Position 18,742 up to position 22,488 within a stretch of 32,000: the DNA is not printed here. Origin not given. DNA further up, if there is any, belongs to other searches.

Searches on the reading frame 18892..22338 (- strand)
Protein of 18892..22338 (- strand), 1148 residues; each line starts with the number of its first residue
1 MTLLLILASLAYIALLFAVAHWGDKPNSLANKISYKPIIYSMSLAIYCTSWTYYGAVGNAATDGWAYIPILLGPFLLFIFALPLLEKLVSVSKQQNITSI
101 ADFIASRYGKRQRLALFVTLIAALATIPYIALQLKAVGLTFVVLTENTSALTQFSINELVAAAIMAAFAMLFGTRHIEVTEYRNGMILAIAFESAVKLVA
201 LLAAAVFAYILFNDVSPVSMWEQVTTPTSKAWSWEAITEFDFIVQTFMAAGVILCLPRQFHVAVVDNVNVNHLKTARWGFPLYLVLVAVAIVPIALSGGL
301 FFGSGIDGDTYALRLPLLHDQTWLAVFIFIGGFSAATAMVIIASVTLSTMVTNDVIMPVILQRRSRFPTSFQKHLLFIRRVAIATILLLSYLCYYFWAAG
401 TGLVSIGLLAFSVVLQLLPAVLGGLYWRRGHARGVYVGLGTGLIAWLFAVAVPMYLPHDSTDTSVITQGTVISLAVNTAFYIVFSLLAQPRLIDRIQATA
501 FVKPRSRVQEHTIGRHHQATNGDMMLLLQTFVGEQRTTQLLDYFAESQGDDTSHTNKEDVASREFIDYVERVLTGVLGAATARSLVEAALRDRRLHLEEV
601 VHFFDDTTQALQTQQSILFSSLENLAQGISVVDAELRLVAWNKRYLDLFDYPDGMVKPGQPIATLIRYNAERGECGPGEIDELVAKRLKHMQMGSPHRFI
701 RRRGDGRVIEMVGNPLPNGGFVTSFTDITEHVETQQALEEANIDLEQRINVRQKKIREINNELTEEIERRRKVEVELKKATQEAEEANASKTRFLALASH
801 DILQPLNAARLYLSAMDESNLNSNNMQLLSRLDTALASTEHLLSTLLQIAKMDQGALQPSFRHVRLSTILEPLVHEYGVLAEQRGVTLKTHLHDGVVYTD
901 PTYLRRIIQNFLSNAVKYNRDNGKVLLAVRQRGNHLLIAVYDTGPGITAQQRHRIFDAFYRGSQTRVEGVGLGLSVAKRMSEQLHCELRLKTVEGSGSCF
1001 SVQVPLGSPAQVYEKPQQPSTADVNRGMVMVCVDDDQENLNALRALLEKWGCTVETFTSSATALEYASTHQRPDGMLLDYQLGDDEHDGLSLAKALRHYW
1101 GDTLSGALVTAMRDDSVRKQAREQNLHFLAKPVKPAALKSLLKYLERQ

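Call 9: search_protein_families(library=pfam, proteins=[window:18892-22338:-])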
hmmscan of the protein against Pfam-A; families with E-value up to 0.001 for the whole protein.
window:18892-22338:- (1148 aa): 5 families
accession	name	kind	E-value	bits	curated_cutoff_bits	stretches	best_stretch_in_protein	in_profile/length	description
PF12860.13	PAS_7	-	6.7e-46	155.6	27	1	622-736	1-115/115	PAS fold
PF02518.31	HATPase_c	-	4.1e-24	85.6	26.4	1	900-1006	2-109/111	Histidine kinase-, DNA gyrase B-, and HSP90-like ATPase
PF00072.30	Response_reg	-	4.7e-14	52.9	30.2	1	1031-1142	2-110/111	Response regulator receiver domain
PF00512.31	HisKA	-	5.3e-10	39.6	26.9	1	791-855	2-66/66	His Kinase A (phospho-acceptor) domain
PF08448.16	PAS_4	-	0.00069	20.3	23.1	0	622-731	1-108/110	PAS fold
